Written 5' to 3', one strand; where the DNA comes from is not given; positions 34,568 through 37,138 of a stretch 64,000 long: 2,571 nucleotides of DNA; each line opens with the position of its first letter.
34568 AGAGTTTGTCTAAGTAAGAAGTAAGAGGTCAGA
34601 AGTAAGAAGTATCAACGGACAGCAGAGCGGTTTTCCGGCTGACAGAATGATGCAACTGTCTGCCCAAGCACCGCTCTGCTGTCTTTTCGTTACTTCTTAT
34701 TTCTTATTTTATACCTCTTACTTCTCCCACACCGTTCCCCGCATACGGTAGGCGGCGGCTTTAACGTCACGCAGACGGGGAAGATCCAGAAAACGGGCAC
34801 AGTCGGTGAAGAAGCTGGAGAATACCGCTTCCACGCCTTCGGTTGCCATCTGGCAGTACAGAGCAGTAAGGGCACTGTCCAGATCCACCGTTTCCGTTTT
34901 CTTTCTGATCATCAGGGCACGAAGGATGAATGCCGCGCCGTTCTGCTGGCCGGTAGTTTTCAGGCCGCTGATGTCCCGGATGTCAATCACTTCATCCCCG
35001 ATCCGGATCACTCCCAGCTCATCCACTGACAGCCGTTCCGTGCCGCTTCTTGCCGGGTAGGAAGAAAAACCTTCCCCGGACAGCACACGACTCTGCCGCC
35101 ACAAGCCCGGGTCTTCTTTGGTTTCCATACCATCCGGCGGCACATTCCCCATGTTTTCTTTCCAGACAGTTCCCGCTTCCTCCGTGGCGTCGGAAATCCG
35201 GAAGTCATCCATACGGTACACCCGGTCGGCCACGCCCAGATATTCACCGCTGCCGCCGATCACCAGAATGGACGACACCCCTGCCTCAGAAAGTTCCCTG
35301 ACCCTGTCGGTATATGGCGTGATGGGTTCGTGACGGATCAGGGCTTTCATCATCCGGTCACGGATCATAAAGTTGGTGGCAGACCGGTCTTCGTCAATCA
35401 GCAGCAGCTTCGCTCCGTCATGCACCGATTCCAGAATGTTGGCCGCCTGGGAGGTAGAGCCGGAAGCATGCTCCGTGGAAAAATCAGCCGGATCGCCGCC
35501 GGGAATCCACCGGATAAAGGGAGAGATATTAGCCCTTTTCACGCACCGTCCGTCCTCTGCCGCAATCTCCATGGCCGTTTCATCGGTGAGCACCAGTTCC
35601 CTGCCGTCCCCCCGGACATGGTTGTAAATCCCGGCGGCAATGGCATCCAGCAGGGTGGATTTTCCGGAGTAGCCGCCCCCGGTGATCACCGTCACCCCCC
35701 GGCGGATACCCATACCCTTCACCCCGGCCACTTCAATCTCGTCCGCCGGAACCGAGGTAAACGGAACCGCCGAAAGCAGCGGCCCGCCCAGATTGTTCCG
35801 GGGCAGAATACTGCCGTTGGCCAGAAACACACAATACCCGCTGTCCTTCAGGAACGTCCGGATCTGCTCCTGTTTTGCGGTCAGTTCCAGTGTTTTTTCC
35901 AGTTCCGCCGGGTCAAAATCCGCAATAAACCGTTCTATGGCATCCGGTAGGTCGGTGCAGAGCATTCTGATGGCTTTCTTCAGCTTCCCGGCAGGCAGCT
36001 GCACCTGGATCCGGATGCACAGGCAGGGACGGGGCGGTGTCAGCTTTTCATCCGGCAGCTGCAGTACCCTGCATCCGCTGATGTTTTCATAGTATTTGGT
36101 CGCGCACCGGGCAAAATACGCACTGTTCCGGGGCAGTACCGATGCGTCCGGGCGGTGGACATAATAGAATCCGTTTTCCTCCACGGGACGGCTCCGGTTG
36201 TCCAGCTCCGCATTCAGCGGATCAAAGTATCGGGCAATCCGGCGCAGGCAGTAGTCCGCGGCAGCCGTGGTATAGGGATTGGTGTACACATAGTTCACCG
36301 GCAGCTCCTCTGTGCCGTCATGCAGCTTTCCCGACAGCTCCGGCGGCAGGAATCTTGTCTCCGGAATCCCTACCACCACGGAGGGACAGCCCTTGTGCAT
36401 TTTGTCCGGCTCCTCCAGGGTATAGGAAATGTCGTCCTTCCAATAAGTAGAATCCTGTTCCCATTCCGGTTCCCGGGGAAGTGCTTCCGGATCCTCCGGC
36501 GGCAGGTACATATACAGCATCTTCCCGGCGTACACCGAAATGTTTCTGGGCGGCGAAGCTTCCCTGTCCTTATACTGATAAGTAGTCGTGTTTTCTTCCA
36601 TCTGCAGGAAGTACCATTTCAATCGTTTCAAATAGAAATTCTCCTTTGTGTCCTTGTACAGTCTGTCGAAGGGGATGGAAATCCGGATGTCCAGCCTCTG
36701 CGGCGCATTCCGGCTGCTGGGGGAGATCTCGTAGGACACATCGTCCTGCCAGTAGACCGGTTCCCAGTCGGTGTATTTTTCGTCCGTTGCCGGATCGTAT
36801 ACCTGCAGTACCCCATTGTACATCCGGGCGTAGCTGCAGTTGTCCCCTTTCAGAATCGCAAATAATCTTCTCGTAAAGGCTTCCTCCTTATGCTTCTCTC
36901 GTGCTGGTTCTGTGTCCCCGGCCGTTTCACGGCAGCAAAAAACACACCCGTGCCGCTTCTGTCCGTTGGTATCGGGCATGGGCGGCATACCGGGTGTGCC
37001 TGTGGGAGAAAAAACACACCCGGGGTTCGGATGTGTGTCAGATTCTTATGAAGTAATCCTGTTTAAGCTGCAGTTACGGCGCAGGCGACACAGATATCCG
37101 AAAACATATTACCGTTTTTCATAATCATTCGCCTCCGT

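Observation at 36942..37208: Self-contained 19-codon sORF followed by five interlocking copies of one word that form two tandem terminators or two alternative hairpins, upstream of a PF09818 ATPase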

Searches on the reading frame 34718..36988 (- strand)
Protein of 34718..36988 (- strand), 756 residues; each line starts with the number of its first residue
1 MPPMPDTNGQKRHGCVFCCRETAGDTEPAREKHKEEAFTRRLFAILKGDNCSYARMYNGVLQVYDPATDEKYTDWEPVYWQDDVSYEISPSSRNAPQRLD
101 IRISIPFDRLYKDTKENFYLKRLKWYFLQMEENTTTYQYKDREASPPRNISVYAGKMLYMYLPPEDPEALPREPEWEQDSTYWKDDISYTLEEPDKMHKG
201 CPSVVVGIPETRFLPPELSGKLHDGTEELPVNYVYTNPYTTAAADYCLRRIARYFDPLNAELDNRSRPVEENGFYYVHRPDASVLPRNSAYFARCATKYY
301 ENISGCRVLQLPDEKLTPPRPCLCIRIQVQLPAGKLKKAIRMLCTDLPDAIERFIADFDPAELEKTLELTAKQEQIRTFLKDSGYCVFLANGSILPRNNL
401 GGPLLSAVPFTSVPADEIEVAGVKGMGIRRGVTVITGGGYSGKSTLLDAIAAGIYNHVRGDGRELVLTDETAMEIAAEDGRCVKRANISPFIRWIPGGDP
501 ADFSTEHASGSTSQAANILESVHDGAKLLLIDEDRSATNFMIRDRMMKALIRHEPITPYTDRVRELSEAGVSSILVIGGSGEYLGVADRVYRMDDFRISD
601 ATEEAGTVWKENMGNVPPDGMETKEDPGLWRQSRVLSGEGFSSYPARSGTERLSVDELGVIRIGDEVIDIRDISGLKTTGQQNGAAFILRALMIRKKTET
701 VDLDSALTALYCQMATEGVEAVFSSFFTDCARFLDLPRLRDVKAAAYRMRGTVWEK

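Call 6: search_protein_families(library=pfam, proteins=[window:34718-36988:-])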
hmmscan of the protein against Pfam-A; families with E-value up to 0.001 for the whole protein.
window:34718-36988:- (756 aa): 4 families
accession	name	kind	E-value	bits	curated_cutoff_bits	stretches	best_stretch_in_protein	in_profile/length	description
PF09818.15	ABC_ATPase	-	8.2e-93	310.9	23.2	1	361-613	3-266/283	P-loop domain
PF21117.3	MRB1590_C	-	2.8e-06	28.3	27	1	655-751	4-98/102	MRB1590 C-terminal domain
PF13555.12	AAA_29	-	6.4e-05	23.1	27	1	429-452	20-44/61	P-loop containing region of AAA domain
PF13476.12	AAA_23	-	0.00042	21.5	27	1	430-464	19-53/201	AAA domain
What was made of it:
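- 34718..36874 (-): PF09818 (ABC_ATPase) plus MRB1590_C protein, about 718 aa, with an internally duplicated N-terminal module. Pfam E=8e-93 (call 6).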

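Call 8: find_homologous_proteins(query=window:34718-36988:-, max_evalue=1e-20)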
Query window:34718-36988:- (756 aa): 1877 proteins with E <= 1e-20 among 8000 candidates; the best 120 are listed.
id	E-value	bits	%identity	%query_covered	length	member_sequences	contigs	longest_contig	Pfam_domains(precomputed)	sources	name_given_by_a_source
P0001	0.0e+0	1741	99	100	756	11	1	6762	PF21117.4,PF09818.16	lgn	-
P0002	0.0e+0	1372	85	92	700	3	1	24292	PF21117.4,PF09818.16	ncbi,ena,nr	ncbi:MAG: hypothetical protein IKY52_04995 [Clostridia bacterium]|nr:hypothetical protein [Clostridi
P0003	0.0e+0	1365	84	92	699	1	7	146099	PF21117.4,PF09818.16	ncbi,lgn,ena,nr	ncbi:MAG: hypothetical protein IJ480_02245 [Clostridia bacterium]|nr:hypothetical protein [Clostridi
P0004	0.0e+0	1235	76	93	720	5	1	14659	PF21117.4,PF09818.16,PF13555.13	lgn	-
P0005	0.0e+0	1228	72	96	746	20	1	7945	PF21117.4,PF09818.16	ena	-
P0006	0.0e+0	1130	69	94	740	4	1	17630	PF21117.4,PF09818.16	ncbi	-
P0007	0.0e+0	1126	68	95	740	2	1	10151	PF09818.16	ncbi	-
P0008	0.0e+0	1123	69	93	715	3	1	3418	PF21117.4,PF09818.16,PF13555.13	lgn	-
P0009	0.0e+0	1117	68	94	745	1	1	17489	PF21117.4,PF09818.16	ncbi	-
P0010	0.0e+0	1116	69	93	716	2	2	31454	PF21117.4,PF09818.16,PF13555.13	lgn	-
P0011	0.0e+0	1105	69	93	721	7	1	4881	PF21117.4,PF09818.16,PF13555.13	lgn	-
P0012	0.0e+0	1099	66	98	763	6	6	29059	PF21117.4,PF09818.16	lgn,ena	-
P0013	0.0e+0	1037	79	76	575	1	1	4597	PF21117.4,PF09818.16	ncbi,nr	ncbi:MAG: hypothetical protein IJX14_09800, partial [Clostridia bacterium]|nr:hypothetical protein [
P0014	6.0e-234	797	55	92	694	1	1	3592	PF21117.4,PF20446.4,PF09818.16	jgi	-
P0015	5.2e-225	767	52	94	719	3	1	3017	PF21117.4,PF09818.16,PF13555.13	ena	-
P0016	3.5e-224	764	53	94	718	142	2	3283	PF21117.4,PF09818.16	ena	-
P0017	3.4e-223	761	50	95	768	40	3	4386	PF21117.4,PF09818.16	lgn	-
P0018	3.8e-222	758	50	94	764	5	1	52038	PF21117.4,PF09818.16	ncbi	-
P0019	8.4e-222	757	50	95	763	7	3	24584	PF21117.4,PF09818.16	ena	-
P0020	1.3e-221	756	53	94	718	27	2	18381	PF21117.4,PF09818.16,PF13555.13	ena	-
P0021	1.5e-221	756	53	94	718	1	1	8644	PF21117.4,PF09818.16,PF13555.13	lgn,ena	-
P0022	2.5e-221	755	51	95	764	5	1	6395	PF21117.4,PF09818.16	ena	-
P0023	7.2e-220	750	50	95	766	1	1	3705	PF21117.4,PF09818.16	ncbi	ncbi:MAG: P-loop domain-containing protein [Eubacteriales bacterium]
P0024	4.4e-219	748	50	95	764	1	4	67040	PF21117.4,PF09818.16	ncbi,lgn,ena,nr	ncbi:MAG: hypothetical protein IKU40_07295 [Clostridia bacterium]|nr:hypothetical protein [Clostridi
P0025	7.8e-218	743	50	95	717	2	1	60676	PF21117.4,PF09818.16,PF13555.13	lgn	-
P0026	4.5e-217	741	52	93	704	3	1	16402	PF21117.4,PF20446.4,PF09818.16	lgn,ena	-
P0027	5.1e-216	737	59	68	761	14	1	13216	PF21117.4,PF09818.16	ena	-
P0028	7.4e-216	737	49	92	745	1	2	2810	PF21117.4,PF09818.16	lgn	-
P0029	1.5e-214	733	49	95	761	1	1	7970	PF21117.4,PF09818.16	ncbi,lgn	-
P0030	5.3e-214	731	48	94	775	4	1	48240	PF21117.4,PF09818.16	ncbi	-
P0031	8.4e-214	730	51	95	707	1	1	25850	PF21117.4,PF09818.16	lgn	-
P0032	4.7e-210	718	52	94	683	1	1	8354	PF21117.4,PF09818.16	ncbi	-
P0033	7.8e-210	717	52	93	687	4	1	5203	PF21117.4,PF09818.16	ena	-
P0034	8.5e-210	717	49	95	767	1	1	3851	PF21117.4,PF20446.4,PF09818.16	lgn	-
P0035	9.3e-210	717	51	95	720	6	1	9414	PF21117.4,PF09818.16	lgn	-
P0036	3.3e-209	715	50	93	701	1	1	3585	PF21117.4,PF09818.16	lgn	-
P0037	4.7e-208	711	51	92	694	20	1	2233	PF21117.4,PF20446.4,PF09818.16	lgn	-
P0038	5.3e-208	711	49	94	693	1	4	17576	PF21117.4,PF20446.4,PF09818.16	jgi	-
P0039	1.0e-207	710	50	93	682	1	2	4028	PF21117.4,PF09818.16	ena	-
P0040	2.6e-206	705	46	100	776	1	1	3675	PF21117.4,PF09818.16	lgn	-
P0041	3.0e-206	705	50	94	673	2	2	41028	PF21117.4,PF09818.16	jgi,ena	-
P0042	7.0e-206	704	49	95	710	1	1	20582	PF21117.4,PF09818.16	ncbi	-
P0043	9.1e-206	704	52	93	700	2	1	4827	PF21117.4,PF09818.16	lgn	-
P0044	2.9e-205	702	51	95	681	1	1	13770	PF21117.4,PF09818.16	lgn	-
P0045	3.5e-205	702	51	95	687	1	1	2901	PF21117.4,PF09818.16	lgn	-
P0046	3.6e-205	702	48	94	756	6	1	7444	PF21117.4,PF09818.16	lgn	-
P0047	4.3e-205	701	49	95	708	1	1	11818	PF21117.4,PF09818.16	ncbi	-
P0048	4.3e-205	701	50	92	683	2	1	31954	PF21117.4,PF09818.16,PF13476.13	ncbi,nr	ncbi:MAG: AAA family ATPase [Clostridia bacterium]|nr:AAA family ATPase [Clostridia bacterium]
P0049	1.1e-204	700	49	94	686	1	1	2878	PF21117.4,PF09818.16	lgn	-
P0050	2.1e-204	699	52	90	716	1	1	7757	PF21117.4,PF09818.16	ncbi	-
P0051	3.4e-204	698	50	94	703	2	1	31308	PF21117.4,PF09818.16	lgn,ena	-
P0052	3.4e-204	698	50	95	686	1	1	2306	PF21117.4,PF09818.16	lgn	-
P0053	5.5e-204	698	49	95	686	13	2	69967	PF21117.4,PF09818.16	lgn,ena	-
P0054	6.3e-204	697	51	94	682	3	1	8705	PF21117.4,PF09818.16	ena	-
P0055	8.9e-204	697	51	92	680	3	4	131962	PF21117.4,PF09818.16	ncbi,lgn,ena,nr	ncbi:MAG: hypothetical protein IJX53_06290 [Clostridia bacterium]|nr:hypothetical protein [Clostridi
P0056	1.3e-203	696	51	92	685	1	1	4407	PF21117.4,PF09818.16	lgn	-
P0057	3.9e-203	695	50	94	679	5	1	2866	PF21117.4,PF09818.16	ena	-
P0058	4.5e-203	695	49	93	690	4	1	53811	PF21117.4,PF20446.4,PF09818.16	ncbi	-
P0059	4.7e-203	695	50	94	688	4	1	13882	PF21117.4,PF09818.16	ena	-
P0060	6.5e-203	694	50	93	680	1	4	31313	PF21117.4,PF20446.4,PF09818.16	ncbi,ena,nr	ncbi:MAG: ABC-ATPase domain-containing protein [Clostridia bacterium]|nr:ABC-ATPase domain-containin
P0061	7.1e-203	694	50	95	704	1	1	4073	PF21117.4,PF09818.16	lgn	-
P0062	1.0e-202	693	50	95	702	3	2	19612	PF21117.4,PF09818.16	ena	-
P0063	2.3e-202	692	49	93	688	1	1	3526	PF21117.4,PF20446.4,PF09818.16,PF13476.13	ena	-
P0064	2.8e-202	692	49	93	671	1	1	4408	PF21117.4,PF09818.16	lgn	-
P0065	3.5e-202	692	49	94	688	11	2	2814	PF21117.4,PF09818.16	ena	-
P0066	5.2e-202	691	50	94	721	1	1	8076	PF21117.4,PF09818.16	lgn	-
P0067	7.0e-202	691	47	93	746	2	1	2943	PF21117.4,PF09818.16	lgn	-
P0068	9.4e-202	690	50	95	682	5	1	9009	PF21117.4,PF09818.16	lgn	-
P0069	1.2e-201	690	50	94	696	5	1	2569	PF21117.4,PF09818.16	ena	-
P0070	1.3e-201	690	48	94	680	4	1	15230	PF21117.4,PF09818.16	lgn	-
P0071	1.8e-201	689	49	95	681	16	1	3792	PF21117.4,PF20446.4,PF09818.16,PF13476.13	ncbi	-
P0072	2.6e-201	689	49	95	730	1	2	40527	PF21117.4,PF09818.16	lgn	-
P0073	5.3e-201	688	49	93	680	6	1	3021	PF21117.4,PF09818.16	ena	-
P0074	1.2e-200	687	49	92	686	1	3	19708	PF21117.4,PF09818.16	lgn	-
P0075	3.3e-200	685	49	93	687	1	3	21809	PF21117.4,PF09818.16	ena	-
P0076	4.5e-200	685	53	84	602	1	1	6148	PF21117.4,PF09818.16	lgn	-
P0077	5.8e-200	684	53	84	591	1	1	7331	PF21117.4,PF09818.16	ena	-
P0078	5.9e-200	684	49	95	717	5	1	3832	PF21117.4,PF09818.16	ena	-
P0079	7.8e-200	684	51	95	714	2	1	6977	PF21117.4,PF09818.16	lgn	-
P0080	7.9e-200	684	49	94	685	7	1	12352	PF21117.4,PF09818.16,PF13476.13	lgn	-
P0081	9.8e-200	684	50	94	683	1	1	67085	PF21117.4,PF09818.16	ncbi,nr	ncbi:MAG: ABC-ATPase domain-containing protein [Oscillospiraceae bacterium]|nr:ABC-ATPase domain-con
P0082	1.3e-199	683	50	92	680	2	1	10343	PF21117.4,PF09818.16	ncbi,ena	ncbi:MAG: P-loop domain-containing protein [Eubacteriales bacterium]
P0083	3.1e-199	682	48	93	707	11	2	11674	PF21117.4,PF09818.16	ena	-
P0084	3.2e-199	682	49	93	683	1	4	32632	PF21117.4,PF09818.16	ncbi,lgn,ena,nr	ncbi:MAG: ATPase [Clostridia bacterium]|nr:ATPase [Clostridia bacterium]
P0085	4.6e-199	681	49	94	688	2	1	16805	PF21117.4,PF09818.16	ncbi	-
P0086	4.8e-199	681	55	83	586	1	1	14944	PF21117.4,PF09818.16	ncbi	-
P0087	5.3e-199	681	48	95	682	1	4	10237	PF21117.4,PF09818.16,PF13476.13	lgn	-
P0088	1.7e-198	680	49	93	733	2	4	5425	PF21117.4,PF09818.16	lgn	-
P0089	2.4e-198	679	47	95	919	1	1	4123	PF21117.4,PF09818.16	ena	-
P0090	3.8e-198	678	49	93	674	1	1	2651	PF21117.4,PF09818.16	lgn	-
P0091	3.8e-198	678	48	95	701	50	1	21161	PF21117.4,PF09818.16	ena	-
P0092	6.0e-198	678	53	84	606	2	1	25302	PF21117.4,PF09818.16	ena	-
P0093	6.4e-198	678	48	93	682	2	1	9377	PF21117.4,PF09818.16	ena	-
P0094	7.9e-198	677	48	93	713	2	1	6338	PF21117.4,PF09818.16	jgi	jgi:hypothetical protein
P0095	1.4e-197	676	48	95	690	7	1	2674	PF21117.4,PF09818.16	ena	-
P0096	1.5e-197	676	48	94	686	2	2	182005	PF21117.4,PF09818.16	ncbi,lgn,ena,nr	ncbi:MAG: ABC-ATPase domain-containing protein [Clostridia bacterium]|nr:ABC-ATPase domain-containin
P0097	1.7e-197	676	49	92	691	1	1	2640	PF21117.4,PF09818.16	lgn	-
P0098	2.7e-197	676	49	94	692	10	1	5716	PF21117.4,PF09818.16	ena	-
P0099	2.8e-197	676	47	95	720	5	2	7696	PF21117.4,PF09818.16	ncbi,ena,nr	ncbi:MAG: hypothetical protein IK132_07380 [Clostridia bacterium]|nr:hypothetical protein [Clostridi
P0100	3.0e-197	675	49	94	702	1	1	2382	PF21117.4,PF09818.16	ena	-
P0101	4.0e-197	675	49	93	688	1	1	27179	PF21117.4,PF09818.16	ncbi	-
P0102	5.5e-197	675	49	94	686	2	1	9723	PF21117.4,PF09818.16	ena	-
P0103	5.5e-197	675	49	95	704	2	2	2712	PF21117.4,PF09818.16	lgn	-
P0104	5.8e-197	674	48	95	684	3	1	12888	PF21117.4,PF20446.4,PF09818.16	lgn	-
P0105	6.4e-197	674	49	94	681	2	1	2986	PF21117.4,PF09818.16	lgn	-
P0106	8.4e-197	674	48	94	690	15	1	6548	PF21117.4,PF09818.16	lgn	-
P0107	9.3e-197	674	48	94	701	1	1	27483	PF21117.4,PF09818.16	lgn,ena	-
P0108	1.0e-196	674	48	93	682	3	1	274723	PF21117.4,PF09818.16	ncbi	-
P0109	1.0e-196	674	48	95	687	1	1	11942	PF21117.4,PF09818.16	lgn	-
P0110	1.1e-196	674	49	92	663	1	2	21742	PF21117.4,PF09818.16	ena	-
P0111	1.1e-196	673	48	94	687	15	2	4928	PF21117.4,PF09818.16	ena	-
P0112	1.4e-196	673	48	93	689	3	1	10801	PF21117.4,PF09818.16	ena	-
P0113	1.5e-196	673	49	93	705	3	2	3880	PF21117.4,PF09818.16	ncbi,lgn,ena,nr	ncbi:MAG: hypothetical protein IJ449_10975 [Clostridia bacterium]|nr:hypothetical protein [Clostridi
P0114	3.7e-196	672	49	93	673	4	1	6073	PF21117.4,PF09818.16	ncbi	-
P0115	4.5e-196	671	48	93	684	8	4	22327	PF21117.4,PF09818.16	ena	-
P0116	5.0e-196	671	49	95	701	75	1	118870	PF21117.4,PF09818.16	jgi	jgi:predicted ABC-class ATPase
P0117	1.0e-195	670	49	95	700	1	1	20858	PF21117.4,PF09818.16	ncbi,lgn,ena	-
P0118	1.3e-195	670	48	94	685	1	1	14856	PF21117.4,PF09818.16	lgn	-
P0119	1.3e-195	670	53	84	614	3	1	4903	PF21117.4,PF09818.16,PF13555.13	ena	-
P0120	1.4e-195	670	52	84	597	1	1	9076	PF21117.4,PF09818.16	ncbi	-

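Call 11: find_related_loci(query=window:34718-36880:-, collection=genome_contigs, flank=3000)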
Query window:34718-36880:- (720 aa) in genome_contigs; peptide patterns used: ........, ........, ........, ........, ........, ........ (x = any residue, [..] = any of these).
23 stretches matched a pattern; 5 encode a relative of the query (tblastn E <= 1e-3); 5 distinct loci.
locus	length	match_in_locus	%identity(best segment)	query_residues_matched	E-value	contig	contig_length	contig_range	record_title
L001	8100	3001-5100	75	17-720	0e+0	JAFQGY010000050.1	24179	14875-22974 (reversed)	MAG: Clostridia bacterium isolate RGIG1810 Goat_Cecum-5__c100159, whole genome shotgun sequence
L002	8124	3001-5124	69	17-719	0e+0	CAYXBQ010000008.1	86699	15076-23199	MAG TPA_asm: uncultured Ruminococcus sp. isolate SRP313737_co1_18 genome assembly, contig: NODE_446_length_86699_cov_22.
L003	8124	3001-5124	68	17-719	0e+0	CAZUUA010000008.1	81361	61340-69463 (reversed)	MAG TPA_asm: uncultured Ruminococcus sp. isolate SRP350583_co1_434 genome assembly, contig: NODE_379_length_81361_cov_72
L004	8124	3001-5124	68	17-719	0e+0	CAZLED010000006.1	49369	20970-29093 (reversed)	MAG TPA_asm: uncultured Ruminococcus sp. isolate binchicken_co370_210 genome assembly, contig: NODE_907_length_49369_cov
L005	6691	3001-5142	84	2-718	0e+0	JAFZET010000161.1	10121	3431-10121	MAG: Clostridia bacterium isolate RGIG7700 Water_buffalos_Rectum-3__c175048, whole genome shotgun sequence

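Call 21: find_encoding_contigs(protein=P0006, flank=2500, max_places=3)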
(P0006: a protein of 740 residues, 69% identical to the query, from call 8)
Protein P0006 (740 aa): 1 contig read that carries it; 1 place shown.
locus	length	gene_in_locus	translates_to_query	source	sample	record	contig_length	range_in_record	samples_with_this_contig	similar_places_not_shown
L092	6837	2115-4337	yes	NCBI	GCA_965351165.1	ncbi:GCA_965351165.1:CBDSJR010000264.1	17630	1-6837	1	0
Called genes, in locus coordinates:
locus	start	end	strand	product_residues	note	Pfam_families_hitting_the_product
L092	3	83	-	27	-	?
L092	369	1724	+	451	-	PF00209:SNF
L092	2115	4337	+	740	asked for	PF09818:ABC_ATPase, PF21117:MRB1590_C (faint)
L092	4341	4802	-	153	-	-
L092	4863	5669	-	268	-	PF00165:HTH_AraC, PF12833:HTH_18, PF00165:HTH_AraC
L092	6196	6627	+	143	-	-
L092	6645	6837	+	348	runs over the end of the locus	PF00144:Beta-lactamase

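Call 22: find_encoding_contigs(protein=P0009, flank=2500, max_places=3)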
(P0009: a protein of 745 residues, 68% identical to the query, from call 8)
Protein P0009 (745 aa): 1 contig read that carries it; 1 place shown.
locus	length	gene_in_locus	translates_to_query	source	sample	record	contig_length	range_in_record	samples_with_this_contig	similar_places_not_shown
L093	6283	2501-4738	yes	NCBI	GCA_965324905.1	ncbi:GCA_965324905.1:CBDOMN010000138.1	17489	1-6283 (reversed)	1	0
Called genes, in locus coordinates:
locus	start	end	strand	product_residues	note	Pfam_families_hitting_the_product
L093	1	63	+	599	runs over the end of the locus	PF14286:DHHW, PF16822:ALGX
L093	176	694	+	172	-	PF00583:Acetyltransf_1, PF13673:Acetyltransf_10 (weak), PF13508:Acetyltransf_7, PF14542:Acetyltransf_CG (faint)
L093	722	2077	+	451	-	PF00209:SNF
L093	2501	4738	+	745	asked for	PF21117:MRB1590_C (faint), PF09818:ABC_ATPase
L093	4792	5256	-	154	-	-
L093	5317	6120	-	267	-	PF00165:HTH_AraC (weak), PF12833:HTH_18, PF00165:HTH_AraC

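Call 23: find_encoding_contigs(protein=P0004, flank=2500, max_places=3)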
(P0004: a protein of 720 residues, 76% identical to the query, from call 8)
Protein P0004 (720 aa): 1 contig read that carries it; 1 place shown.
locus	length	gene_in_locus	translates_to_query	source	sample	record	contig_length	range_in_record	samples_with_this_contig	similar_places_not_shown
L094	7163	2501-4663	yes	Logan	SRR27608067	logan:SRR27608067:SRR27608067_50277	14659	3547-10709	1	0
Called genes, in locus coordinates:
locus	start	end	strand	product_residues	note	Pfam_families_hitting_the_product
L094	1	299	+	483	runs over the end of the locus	-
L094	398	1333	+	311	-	-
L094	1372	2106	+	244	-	-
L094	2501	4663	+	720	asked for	PF09818:ABC_ATPase, PF13555:AAA_29 (faint), PF21117:MRB1590_C (weak)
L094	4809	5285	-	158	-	-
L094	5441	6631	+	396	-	PF01408:GFO_IDH_MocA, PF21252:Glyco_hydro_109_C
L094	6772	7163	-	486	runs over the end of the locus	-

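Call 25: find_encoding_contigs(protein=P0014, flank=2000, max_places=2)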
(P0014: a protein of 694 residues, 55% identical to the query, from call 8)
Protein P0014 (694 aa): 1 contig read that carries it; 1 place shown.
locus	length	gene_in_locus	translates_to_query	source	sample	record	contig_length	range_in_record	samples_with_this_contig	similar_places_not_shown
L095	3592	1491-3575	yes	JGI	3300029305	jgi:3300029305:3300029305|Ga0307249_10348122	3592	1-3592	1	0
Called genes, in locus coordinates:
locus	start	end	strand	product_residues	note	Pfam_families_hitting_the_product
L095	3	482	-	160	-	?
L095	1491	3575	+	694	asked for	PF20446:ABC_N (weak), PF09818:ABC_ATPase, PF21117:MRB1590_C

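Call 26: find_encoding_contigs(protein=P0020, flank=2000, max_places=2)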
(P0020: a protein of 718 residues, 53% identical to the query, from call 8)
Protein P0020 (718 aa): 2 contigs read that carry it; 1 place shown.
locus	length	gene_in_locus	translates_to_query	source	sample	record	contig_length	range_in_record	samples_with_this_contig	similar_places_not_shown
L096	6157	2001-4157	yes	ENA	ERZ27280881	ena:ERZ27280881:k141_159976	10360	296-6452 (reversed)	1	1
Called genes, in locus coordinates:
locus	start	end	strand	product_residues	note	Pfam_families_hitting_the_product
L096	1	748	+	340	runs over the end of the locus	PF16745:RsgA_N, PF03193:RsgA_GTPase, PF01926:MMR_HSR1 (weak)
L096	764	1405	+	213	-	PF04263:TPK_catalytic, PF04265:TPK_B1_binding (weak)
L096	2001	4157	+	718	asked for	PF09818:ABC_ATPase, PF13555:AAA_29 (faint), PF21117:MRB1590_C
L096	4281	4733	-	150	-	-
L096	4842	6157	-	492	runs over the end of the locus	-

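Call 27: find_encoding_contigs(protein=P0018, flank=2000, max_places=2)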
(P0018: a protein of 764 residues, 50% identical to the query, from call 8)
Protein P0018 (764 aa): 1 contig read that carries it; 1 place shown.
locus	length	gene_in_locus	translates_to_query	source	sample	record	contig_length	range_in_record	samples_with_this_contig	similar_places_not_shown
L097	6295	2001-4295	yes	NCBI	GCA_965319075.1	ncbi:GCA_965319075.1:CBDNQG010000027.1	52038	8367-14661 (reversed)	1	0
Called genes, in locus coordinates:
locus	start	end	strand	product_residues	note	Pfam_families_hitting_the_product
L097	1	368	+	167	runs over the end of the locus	PF10688:Imp-YgjV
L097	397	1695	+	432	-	-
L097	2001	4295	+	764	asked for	PF09818:ABC_ATPase, PF21117:MRB1590_C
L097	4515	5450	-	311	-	-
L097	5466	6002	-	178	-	-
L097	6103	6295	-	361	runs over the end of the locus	PF01594:AI-2E_transport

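Call 30: find_encoding_contigs(protein=P0026, flank=1500, max_places=2)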
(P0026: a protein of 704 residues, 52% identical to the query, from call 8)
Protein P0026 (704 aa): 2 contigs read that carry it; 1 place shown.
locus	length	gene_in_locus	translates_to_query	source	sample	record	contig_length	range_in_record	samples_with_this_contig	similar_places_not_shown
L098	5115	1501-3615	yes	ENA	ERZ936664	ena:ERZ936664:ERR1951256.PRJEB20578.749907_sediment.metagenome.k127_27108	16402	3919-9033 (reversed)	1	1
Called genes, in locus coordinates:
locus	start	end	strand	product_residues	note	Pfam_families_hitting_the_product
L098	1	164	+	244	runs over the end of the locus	PF06541:ABC_trans_CmpB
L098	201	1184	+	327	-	PF00356:LacI, PF13377:Peripla_BP_3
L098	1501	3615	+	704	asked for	PF20446:ABC_N (weak), PF09818:ABC_ATPase, PF21117:MRB1590_C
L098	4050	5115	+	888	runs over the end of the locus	PF00133:tRNA-synt_1, PF01406:tRNA-synt_1e (faint), PF09334:tRNA-synt_1g, PF13603:tRNA-synt_1_2 (weak), PF09334:tRNA-synt_1g, PF08264:Anticodon_1, PF10458:Val_tRNA-synt_C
